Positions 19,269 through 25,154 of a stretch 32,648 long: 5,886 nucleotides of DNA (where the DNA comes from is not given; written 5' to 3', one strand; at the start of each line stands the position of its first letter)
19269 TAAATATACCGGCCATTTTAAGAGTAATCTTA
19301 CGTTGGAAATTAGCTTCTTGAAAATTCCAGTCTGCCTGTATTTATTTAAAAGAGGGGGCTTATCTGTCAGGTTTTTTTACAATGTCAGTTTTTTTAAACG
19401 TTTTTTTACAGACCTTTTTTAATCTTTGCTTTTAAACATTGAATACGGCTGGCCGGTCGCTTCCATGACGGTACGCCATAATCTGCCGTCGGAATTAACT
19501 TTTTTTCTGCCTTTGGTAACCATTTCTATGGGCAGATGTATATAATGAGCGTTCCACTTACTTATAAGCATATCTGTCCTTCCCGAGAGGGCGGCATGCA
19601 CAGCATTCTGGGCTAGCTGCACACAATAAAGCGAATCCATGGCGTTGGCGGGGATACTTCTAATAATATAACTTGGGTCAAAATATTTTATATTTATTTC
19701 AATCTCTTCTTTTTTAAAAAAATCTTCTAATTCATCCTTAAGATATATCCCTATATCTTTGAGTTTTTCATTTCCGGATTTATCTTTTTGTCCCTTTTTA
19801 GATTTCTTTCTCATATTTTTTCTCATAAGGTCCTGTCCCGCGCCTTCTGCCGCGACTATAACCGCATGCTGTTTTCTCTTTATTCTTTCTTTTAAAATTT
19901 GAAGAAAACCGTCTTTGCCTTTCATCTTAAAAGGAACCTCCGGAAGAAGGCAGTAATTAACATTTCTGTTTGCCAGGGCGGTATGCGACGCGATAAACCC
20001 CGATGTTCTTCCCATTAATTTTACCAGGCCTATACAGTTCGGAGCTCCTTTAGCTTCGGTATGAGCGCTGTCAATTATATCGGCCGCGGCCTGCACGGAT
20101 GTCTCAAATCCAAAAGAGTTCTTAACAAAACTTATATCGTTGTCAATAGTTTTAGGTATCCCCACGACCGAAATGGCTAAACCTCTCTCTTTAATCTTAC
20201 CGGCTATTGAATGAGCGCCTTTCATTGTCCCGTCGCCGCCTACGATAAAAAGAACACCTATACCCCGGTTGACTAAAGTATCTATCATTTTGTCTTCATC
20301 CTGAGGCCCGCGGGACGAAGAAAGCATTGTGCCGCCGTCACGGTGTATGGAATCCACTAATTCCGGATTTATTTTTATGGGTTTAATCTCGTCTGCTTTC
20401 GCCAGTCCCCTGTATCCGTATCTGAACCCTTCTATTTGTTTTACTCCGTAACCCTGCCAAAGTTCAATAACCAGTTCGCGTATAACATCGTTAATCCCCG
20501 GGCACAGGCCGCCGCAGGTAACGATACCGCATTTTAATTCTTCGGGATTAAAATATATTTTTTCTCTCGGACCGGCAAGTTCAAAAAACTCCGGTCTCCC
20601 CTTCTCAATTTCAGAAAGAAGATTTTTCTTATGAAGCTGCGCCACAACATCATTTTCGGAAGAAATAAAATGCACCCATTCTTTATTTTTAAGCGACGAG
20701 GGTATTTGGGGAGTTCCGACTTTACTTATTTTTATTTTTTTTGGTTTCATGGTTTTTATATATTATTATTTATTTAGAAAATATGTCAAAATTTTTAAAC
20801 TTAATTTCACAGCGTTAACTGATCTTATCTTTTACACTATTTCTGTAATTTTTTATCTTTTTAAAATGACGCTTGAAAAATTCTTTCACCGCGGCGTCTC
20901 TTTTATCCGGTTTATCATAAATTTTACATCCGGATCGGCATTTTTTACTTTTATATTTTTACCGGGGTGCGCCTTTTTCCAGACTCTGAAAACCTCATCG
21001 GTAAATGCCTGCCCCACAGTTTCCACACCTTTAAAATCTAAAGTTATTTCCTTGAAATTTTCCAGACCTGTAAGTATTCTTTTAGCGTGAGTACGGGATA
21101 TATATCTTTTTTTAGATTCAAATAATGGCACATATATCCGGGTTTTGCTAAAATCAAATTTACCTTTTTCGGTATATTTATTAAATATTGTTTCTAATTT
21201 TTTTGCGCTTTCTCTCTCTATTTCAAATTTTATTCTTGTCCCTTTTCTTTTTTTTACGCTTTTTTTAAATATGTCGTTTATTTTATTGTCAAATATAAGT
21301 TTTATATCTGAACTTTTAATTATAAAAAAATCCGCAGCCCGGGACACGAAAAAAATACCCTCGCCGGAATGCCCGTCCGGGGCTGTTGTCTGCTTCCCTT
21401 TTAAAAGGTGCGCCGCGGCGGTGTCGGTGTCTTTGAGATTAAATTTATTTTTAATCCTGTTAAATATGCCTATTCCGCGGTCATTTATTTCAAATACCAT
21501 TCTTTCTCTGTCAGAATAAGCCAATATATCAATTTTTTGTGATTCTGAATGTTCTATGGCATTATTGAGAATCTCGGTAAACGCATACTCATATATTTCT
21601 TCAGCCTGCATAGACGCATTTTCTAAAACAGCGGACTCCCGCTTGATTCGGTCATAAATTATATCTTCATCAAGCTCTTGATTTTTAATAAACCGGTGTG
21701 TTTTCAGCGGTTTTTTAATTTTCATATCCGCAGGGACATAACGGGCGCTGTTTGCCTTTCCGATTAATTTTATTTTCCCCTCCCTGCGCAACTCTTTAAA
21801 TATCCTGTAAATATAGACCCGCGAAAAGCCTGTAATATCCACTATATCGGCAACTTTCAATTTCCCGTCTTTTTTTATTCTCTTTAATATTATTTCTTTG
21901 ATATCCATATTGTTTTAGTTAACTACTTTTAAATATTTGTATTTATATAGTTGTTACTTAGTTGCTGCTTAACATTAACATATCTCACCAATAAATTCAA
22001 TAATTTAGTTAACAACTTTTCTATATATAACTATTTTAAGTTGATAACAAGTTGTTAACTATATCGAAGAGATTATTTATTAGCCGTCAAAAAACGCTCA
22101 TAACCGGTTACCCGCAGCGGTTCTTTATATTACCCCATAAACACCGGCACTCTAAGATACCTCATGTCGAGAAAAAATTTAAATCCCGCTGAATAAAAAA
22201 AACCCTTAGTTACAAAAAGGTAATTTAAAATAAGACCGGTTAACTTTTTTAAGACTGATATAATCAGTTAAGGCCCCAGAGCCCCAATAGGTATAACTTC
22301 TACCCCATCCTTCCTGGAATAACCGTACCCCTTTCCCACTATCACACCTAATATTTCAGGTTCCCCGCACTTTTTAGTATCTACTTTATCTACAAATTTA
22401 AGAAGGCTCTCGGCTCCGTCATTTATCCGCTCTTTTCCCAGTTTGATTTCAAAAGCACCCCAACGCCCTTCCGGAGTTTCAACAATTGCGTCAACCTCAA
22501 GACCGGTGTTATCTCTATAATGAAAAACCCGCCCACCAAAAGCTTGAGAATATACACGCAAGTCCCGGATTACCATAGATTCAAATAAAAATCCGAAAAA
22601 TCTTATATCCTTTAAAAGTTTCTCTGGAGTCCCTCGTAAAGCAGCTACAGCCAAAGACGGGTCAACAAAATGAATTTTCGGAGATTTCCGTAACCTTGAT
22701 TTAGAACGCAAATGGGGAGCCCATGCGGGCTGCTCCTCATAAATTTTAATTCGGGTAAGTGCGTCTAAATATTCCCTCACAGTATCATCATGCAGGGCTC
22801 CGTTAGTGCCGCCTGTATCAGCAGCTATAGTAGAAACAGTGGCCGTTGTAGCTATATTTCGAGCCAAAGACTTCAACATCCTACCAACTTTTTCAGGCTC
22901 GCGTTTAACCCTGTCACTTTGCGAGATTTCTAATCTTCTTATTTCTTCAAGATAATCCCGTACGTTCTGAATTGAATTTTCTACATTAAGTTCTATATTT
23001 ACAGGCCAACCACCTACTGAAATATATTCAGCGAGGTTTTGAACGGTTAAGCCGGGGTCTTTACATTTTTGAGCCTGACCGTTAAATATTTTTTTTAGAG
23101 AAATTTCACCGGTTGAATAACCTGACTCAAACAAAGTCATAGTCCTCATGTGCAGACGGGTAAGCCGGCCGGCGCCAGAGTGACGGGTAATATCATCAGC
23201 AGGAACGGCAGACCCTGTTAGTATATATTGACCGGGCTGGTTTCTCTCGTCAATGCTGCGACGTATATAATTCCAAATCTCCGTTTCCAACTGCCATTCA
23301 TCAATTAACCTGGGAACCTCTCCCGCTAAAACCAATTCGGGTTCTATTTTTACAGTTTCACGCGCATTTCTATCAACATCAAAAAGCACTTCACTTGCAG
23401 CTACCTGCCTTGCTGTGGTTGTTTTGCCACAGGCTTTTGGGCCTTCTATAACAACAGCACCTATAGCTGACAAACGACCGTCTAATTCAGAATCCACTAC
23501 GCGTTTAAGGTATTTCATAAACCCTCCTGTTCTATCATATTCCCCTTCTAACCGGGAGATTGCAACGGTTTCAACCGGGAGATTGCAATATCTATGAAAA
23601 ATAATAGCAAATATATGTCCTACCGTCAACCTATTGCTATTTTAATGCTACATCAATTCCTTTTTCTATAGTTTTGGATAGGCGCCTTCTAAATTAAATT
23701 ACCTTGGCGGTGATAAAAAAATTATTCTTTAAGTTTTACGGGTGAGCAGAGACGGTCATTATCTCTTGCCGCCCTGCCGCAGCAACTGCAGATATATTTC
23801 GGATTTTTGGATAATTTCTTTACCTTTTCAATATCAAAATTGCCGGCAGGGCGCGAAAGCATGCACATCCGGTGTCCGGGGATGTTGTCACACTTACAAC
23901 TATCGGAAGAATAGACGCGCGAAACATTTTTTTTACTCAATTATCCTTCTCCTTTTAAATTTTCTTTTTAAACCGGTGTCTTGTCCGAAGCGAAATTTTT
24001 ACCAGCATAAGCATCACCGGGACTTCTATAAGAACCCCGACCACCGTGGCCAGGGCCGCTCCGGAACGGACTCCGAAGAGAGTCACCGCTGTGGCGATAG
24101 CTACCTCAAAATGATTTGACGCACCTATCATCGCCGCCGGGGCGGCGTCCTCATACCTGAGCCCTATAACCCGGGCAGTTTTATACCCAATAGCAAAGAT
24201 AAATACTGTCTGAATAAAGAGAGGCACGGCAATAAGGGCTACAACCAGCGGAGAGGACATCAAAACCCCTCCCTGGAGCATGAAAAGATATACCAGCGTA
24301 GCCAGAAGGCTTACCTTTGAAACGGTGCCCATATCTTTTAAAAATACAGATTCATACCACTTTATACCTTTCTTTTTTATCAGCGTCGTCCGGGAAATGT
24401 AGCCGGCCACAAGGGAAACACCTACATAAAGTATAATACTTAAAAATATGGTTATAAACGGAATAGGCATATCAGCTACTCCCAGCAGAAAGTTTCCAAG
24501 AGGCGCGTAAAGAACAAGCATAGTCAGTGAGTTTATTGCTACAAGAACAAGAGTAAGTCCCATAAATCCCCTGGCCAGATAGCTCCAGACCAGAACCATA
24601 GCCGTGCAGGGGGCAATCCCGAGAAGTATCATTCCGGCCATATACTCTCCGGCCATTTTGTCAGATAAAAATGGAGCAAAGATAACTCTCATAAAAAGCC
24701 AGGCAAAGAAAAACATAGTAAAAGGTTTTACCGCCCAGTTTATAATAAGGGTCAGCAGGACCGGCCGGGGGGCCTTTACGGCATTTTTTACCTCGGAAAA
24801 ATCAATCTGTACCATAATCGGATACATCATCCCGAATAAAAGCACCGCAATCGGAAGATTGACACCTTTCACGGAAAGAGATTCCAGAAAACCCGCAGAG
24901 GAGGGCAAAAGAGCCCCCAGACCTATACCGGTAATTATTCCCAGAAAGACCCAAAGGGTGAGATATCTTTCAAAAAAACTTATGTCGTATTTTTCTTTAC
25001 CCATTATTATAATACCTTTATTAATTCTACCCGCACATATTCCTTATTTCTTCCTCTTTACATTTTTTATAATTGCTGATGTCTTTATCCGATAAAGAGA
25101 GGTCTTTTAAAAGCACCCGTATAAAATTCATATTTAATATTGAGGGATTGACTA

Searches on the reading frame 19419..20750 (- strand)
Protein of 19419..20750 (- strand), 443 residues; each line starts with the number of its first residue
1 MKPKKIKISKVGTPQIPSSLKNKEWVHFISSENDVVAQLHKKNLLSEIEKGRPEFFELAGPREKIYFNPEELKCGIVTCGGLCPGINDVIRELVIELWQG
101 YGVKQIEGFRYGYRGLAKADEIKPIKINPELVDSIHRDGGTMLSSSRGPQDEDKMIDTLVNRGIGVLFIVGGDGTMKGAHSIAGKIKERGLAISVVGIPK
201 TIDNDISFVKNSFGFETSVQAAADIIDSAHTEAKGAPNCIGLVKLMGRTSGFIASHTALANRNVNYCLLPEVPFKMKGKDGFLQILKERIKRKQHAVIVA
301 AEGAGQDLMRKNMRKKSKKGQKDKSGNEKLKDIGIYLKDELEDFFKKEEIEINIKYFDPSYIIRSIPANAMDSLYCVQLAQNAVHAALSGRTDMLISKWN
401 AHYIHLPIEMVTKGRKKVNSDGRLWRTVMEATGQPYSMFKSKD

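Call 58: search_protein_families(library=pfam, proteins=[window:19419-20750:-], max_evalue=0.00001)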
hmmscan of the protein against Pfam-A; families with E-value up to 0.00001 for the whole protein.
window:19419-20750:- (443 aa): 1 family
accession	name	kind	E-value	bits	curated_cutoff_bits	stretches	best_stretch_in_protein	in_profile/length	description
PF00365.25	PFK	-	1.3e-59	202.3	30.9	1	73-386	1-276/277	Phosphofructokinase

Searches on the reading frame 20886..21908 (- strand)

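Call 58: search_protein_families(library=pfam, proteins=[window:20886-21908:-], max_evalue=0.00001)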
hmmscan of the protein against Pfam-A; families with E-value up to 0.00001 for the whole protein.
window:20886-21908:- (340 aa): 2 families
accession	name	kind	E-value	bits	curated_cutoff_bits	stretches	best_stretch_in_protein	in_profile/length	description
PF14213.11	DUF4325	-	1.1e-15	57.5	23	1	275-329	2-64/64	STAS-like domain of unknown function (DUF4325)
PF13581.12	HATPase_c_2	-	1.2e-08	35.5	27.4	1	98-198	22-115/127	Histidine kinase-like ATPase domain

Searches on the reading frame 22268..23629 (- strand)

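Call 58: search_protein_families(library=pfam, proteins=[window:22268-23629:-], max_evalue=0.00001)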
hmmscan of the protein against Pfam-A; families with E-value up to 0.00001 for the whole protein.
window:22268-23629:- (453 aa): 2 families
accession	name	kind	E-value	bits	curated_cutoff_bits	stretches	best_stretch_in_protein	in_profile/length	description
PF13635.12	DUF4143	-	1.8e-34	119.3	28.1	1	235-397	4-159/160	Domain of unknown function (DUF4143)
PF13173.12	AAA_14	-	9.6e-11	42.2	27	1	58-168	4-127/129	AAA domain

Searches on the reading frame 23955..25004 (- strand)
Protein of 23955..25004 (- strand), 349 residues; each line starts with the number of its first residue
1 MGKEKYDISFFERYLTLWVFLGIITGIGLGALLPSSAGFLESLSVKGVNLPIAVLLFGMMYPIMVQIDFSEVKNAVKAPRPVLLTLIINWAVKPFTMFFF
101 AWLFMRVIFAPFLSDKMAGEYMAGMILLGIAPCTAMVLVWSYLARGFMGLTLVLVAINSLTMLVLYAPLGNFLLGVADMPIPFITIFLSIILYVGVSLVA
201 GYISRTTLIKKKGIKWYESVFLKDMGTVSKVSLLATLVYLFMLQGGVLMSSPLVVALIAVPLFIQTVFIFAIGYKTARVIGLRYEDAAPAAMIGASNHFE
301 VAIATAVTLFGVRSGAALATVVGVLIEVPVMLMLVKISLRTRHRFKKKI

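Call 58: search_protein_families(library=pfam, proteins=[window:23955-25004:-], max_evalue=0.00001)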
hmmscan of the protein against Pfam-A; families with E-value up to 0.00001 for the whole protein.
window:23955-25004:- (349 aa): 1 family
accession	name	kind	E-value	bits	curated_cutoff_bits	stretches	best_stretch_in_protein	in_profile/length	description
PF01758.21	SBF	-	2.6e-39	135.3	24.3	1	54-250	2-190/191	Sodium Bile acid symporter family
